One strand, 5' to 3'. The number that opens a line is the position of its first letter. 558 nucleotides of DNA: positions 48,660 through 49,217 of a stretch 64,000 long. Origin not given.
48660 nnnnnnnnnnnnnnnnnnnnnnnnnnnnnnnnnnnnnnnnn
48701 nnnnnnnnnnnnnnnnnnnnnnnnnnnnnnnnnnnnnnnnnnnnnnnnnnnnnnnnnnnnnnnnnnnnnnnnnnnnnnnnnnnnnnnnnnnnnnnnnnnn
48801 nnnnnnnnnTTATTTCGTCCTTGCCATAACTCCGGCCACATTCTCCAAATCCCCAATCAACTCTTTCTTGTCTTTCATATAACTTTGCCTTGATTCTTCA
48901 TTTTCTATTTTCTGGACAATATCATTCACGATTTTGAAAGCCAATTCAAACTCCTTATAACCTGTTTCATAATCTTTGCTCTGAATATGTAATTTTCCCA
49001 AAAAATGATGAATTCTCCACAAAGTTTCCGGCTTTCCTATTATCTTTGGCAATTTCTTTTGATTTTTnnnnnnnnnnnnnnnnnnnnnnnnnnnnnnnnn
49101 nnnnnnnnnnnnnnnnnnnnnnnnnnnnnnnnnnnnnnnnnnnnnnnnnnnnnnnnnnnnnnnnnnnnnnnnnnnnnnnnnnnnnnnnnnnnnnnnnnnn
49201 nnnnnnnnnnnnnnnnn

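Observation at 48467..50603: Repeat-dense, degraded segment; direct repeats bracket it together with ubiE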

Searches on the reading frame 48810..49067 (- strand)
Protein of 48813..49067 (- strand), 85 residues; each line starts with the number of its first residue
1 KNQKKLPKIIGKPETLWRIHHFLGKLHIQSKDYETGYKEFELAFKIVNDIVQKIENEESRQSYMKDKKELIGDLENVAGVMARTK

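Call 12: search_protein_families(library=pfam, proteins=[window:48810-49052:-], max_evalue=0.01)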
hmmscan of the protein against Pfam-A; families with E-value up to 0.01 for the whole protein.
window:48810-49052:- (80 aa): 0 families

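Call 17: find_homologous_proteins(query=window:48813-49067:-, max_evalue=0.01)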
Query seq(85 aa) (85 aa): 1 proteins with E <= 0.01 among 1 candidates.
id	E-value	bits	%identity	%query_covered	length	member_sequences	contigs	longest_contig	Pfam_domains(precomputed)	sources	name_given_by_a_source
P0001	1.7e-38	148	100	82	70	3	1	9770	-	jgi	-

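Call 18: find_encoding_contigs(protein=P0001, flank=10000, max_places=10)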
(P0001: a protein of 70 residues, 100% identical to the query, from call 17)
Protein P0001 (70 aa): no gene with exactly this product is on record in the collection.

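Call 31: search_protein_representatives(protein=window:48813-49067:-)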
Query: 85 residues. Proteins with E-value up to 0.001 (for the whole library): 38; up to 1e-10: 3; up to 1e-30: 0. The best 38 are listed.
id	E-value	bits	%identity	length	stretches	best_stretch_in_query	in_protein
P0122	1.7e-26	107.8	67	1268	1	7-84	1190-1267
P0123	3.4e-12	62.3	43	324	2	13-78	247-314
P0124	3.7e-11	59.0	38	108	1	5-82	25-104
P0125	2.6e-10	56.3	44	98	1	7-79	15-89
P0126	1.3e-09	54.1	39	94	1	12-82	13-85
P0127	6.2e-09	51.9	36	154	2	5-79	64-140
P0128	2.1e-08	50.2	22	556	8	23-61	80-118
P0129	2.9e-08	49.8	36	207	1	10-82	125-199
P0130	3.0e-08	49.7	40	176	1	12-81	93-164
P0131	4.9e-08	49.0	35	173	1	5-82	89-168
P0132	1.2e-07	47.8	42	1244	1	10-80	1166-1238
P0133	1.4e-07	47.5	39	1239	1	10-81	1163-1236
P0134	2.3e-07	46.9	41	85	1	13-81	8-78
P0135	1.5e-06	44.3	37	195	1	7-79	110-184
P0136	4.8e-06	42.7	33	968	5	9-50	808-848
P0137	4.9e-06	42.7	31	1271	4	3-75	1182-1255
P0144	2.0e-05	40.7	34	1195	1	7-85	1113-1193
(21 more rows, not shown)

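Call 32: search_protein_families(library=pfam, proteins=[P0122, P0132, P0133, P0123, P0137], max_evalue=0.001)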
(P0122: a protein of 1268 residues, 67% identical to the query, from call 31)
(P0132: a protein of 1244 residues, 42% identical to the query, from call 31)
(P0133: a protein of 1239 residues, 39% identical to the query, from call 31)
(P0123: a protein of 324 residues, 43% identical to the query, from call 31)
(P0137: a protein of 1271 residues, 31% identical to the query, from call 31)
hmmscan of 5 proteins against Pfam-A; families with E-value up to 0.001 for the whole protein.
P0122 (1268 aa): 17 families
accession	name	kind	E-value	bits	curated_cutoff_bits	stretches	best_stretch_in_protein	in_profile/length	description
PF00069.31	Pkinase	-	7.5e-49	166.9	31.7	1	9-269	1-256/263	Protein kinase domain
PF13424.12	TPR_12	-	1.5e-38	131.2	30.1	4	847-912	9-76/77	Tetratricopeptide repeat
PF07714.23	PK_Tyr_Ser-Thr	-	3.5e-26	92.5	23.1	1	10-264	2-249/258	Protein tyrosine and serine/threonine kinase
PF07719.23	TPR_2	-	7e-24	82.4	27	1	1001-1030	2-31/34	Tetratricopeptide repeat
PF13191.12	AAA_16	-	6.1e-16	59.8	32.6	1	311-481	2-164/167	AAA ATPase domain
PF13181.12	TPR_8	-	1.6e-13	50.1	25.7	1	1001-1031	2-32/34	Tetratricopeptide repeat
PF00515.34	TPR_1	-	2.6e-13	49.6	27.8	1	841-871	1-31/34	Tetratricopeptide repeat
PF13374.12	TPR_10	-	5.1e-13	49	27.5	0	923-950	4-31/42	Tetratricopeptide repeat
PF17874.7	TPR_MalT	-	1.8e-10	41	45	1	923-1071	42-192/336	MalT-like TPR region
PF13176.12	TPR_7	-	2.3e-09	37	27.9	0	1003-1033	2-32/36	Tetratricopeptide repeat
PF13432.12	TPR_16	-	6.6e-09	36.5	32.7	0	848-909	4-59/65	Tetratricopeptide repeat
PF10602.15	RPN7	-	8e-08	32.6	29.6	0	1005-1104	41-137/174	26S proteasome subunit RPN7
PF12862.13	ANAPC5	-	4.2e-07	30.4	23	0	1003-1044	41-82/91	Anaphase-promoting complex subunit 5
PF03109.22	ABC1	-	1.1e-06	28.5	22.9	1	97-174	144-222/244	ABC1 atypical kinase-like domain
PF23914.1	TPR_CcmH_CycH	-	1.5e-06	28.6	42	0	828-909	37-115/158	Cytochrome c-type biogenesis protein H TPR domain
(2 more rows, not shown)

P0132 (1244 aa): 20 families
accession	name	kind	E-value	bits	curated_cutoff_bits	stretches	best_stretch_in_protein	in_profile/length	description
PF13424.12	TPR_12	-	3e-47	159.1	30.1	4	846-918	2-76/77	Tetratricopeptide repeat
PF00069.31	Pkinase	-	6e-44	150.8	31.7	1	2-233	13-258/263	Protein kinase domain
PF00515.34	TPR_1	-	1.9e-38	129.2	27.8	3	805-835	1-31/34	Tetratricopeptide repeat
PF07719.23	TPR_2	-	3e-31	105.4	27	3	887-918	1-32/34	Tetratricopeptide repeat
PF07714.23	PK_Tyr_Ser-Thr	-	2.6e-25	89.6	23.1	1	11-228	26-250/258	Protein tyrosine and serine/threonine kinase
PF13191.12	AAA_16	-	2.5e-18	67.6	32.6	1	274-444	2-164/167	AAA ATPase domain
PF13374.12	TPR_10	-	5.4e-18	64.8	27.5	2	804-836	1-33/42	Tetratricopeptide repeat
PF13181.12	TPR_8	-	1.6e-16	59.4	25.7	1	887-919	1-33/34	Tetratricopeptide repeat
PF13176.12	TPR_7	-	1.3e-14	53.3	27.9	0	807-837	1-31/36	Tetratricopeptide repeat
PF17874.7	TPR_MalT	-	1.8e-12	47.6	45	1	892-1035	45-189/336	MalT-like TPR region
PF13432.12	TPR_16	-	1.2e-10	42.1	32.7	0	818-875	10-59/65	Tetratricopeptide repeat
PF13414.12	TPR_11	-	7.1e-08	32.5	26.8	0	895-918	2-25/42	TPR repeat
PF24885.1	TPR_NPHP3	-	1.6e-07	31.4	100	1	803-933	97-229/239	Nephrocystin-3 TPR domain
PF13428.12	TPR_14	-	4.2e-07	30.5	23.5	0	894-918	8-32/44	Tetratricopeptide repeat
PF24760.1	TPR_IF140_C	-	1.7e-06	28.8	27.4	0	1172-1236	3-67/124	IF140 C-terminal TPR domain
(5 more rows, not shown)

P0133 (1239 aa): 19 families
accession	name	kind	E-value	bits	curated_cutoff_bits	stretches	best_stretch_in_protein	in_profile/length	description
PF13424.12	TPR_12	-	2.4e-54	181.9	30.1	4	810-882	3-77/77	Tetratricopeptide repeat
PF00069.31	Pkinase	-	6.1e-48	163.9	31.7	1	12-253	1-253/263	Protein kinase domain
PF07719.23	TPR_2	-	1.1e-30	103.6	27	1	890-921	1-32/34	Tetratricopeptide repeat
PF00515.34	TPR_1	-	6.8e-30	102.1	27.8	3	890-921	1-32/34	Tetratricopeptide repeat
PF13374.12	TPR_10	-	1.8e-27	94.9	27.5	0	811-845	3-37/42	Tetratricopeptide repeat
PF07714.23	PK_Tyr_Ser-Thr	-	1.6e-26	93.6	23.1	1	14-252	3-249/258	Protein tyrosine and serine/threonine kinase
PF13181.12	TPR_8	-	1.3e-21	75.3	25.7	0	890-921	1-32/34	Tetratricopeptide repeat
PF13191.12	AAA_16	-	2e-16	61.4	32.6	1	287-445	2-163/167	AAA ATPase domain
PF17874.7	TPR_MalT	-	8.7e-15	55.3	45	2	813-1082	43-312/336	MalT-like TPR region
PF13176.12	TPR_7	-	2.8e-12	46.1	27.9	0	852-886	1-35/36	Tetratricopeptide repeat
PF14938.12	SNAP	-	1.7e-10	41.3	25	2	705-874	10-179/282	Soluble NSF attachment protein, SNAP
PF13432.12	TPR_16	-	2.3e-09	37.9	32.7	0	903-955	10-56/65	Tetratricopeptide repeat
PF13428.12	TPR_14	-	1e-07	32.4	23.5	0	731-759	2-30/44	Tetratricopeptide repeat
PF10602.15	RPN7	-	9.3e-07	29.1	29.6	0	801-919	27-142/174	26S proteasome subunit RPN7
PF24885.1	TPR_NPHP3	-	4.1e-06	26.8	100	1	766-888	95-221/239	Nephrocystin-3 TPR domain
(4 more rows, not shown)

P0123 (324 aa): 14 families
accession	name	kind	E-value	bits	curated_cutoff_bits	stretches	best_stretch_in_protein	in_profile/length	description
PF13424.12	TPR_12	-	4.2e-23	81.8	30.1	2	53-99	4-52/77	Tetratricopeptide repeat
PF07719.23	TPR_2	-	9.6e-19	66.3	27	0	54-80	3-29/34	Tetratricopeptide repeat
PF13181.12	TPR_8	-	8.2e-14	51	25.7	0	213-243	3-33/34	Tetratricopeptide repeat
PF00515.34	TPR_1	-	1.6e-13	50.3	27.8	1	54-81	3-30/34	Tetratricopeptide repeat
PF13374.12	TPR_10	-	1.3e-11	44.6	27.5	0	15-41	5-31/42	Tetratricopeptide repeat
PF17874.7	TPR_MalT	-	4.2e-11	43.1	45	1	24-204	13-193/336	MalT-like TPR region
PF13432.12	TPR_16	-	6.4e-11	42.9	32.7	0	141-199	6-59/65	Tetratricopeptide repeat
PF13428.12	TPR_14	-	4e-10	39.8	23.5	0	54-78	3-27/44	Tetratricopeptide repeat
PF13176.12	TPR_7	-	2e-09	37.2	27.9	0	15-36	2-23/36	Tetratricopeptide repeat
PF14559.12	TPR_19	-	3.3e-07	31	25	0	144-204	3-57/68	Tetratricopeptide repeat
PF25058.1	ARM_TT21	-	6.8e-07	29.8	27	0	210-288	6-87/155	Tetratricopeptide repeat protein 21 ARM repeat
PF13429.12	TPR_15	-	5.3e-05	23.2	26.2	0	178-244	116-179/280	Tetratricopeptide repeat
PF12895.13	ANAPC3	-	0.00027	21.6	27.2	0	59-100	30-71/82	Anaphase-promoting complex, cyclosome, subunit 3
PF23300.3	HEAT_Nup120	-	0.00049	20.4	29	0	59-82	33-56/170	Nucleoporin Nup120, HEAT repeats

P0137 (1271 aa): 19 families
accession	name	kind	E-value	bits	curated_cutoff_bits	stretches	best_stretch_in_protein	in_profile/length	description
PF13424.12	TPR_12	-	9.8e-78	256.8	30.1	7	877-948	4-77/77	Tetratricopeptide repeat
PF00069.31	Pkinase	-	1.7e-50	172.3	31.7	1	9-254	1-253/263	Protein kinase domain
PF00515.34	TPR_1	-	1.2e-34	117.1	27.8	3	877-906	2-31/34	Tetratricopeptide repeat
PF07714.23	PK_Tyr_Ser-Thr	-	2.3e-33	116.1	23.1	1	10-253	2-249/258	Protein tyrosine and serine/threonine kinase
PF13176.12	TPR_7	-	1.4e-31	106.3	27.9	2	998-1032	1-35/36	Tetratricopeptide repeat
PF07719.23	TPR_2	-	1.2e-30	103.5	27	1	878-906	3-31/34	Tetratricopeptide repeat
PF13181.12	TPR_8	-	6.4e-30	101.2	25.7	1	997-1028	2-33/34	Tetratricopeptide repeat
PF13374.12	TPR_10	-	1.4e-28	98.4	27.5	3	997-1028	3-34/42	Tetratricopeptide repeat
PF17874.7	TPR_MalT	-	3.5e-24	86.1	45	3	746-904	31-189/336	MalT-like TPR region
PF13191.12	AAA_16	-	1.9e-23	84.2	32.6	1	295-465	2-160/167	AAA ATPase domain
PF13432.12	TPR_16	-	2.6e-10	41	32.7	0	846-905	7-60/65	Tetratricopeptide repeat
PF13428.12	TPR_14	-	1.7e-08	34.8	23.5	0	881-904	6-29/44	Tetratricopeptide repeat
PF14938.12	SNAP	-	6.8e-08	32.7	25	0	771-901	50-180/282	Soluble NSF attachment protein, SNAP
PF13401.12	AAA_22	-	1e-05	26.3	27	1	318-476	6-125/130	AAA domain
PF03109.22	ABC1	-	1.2e-05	25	22.9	1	79-161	140-223/244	ABC1 atypical kinase-like domain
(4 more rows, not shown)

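Call 34: find_encoding_contigs(protein=P0122, flank=3000, max_places=6)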
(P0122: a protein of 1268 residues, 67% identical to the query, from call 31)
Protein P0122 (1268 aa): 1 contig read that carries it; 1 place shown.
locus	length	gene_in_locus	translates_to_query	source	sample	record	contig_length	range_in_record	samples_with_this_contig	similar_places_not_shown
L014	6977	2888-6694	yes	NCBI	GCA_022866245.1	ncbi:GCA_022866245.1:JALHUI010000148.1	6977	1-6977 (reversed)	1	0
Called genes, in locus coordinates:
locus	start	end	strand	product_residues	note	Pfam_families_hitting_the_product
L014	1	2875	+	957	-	PF13191:AAA_16, PF17874:TPR_MalT (faint), PF00515:TPR_1 (faint), PF07719:TPR_2 (faint), PF13176:TPR_7 (faint), PF13424:TPR_12 (weak), PF13424:TPR_12, PF13424:TPR_12, +5 more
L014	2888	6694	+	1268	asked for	PF00069:Pkinase, PF07714:PK_Tyr_Ser-Thr, PF03109:ABC1 (weak), PF13191:AAA_16, PF13424:TPR_12, PF13424:TPR_12, PF17874:TPR_MalT (weak), PF13424:TPR_12 (weak), +10 more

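Call 58: find_related_loci(query=window:48813-49067:-, collection=metagenome_contigs, flank=6000)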
Query window:48813-49067:- (85 aa) in metagenome_contigs; peptide patterns used: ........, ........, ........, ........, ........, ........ (x = any residue, [..] = any of these).
480 stretches matched a pattern; 1 encode a relative of the query (tblastn E <= 1e-3); 1 distinct loci.
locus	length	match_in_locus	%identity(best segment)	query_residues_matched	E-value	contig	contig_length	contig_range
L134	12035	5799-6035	72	6-84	2e-37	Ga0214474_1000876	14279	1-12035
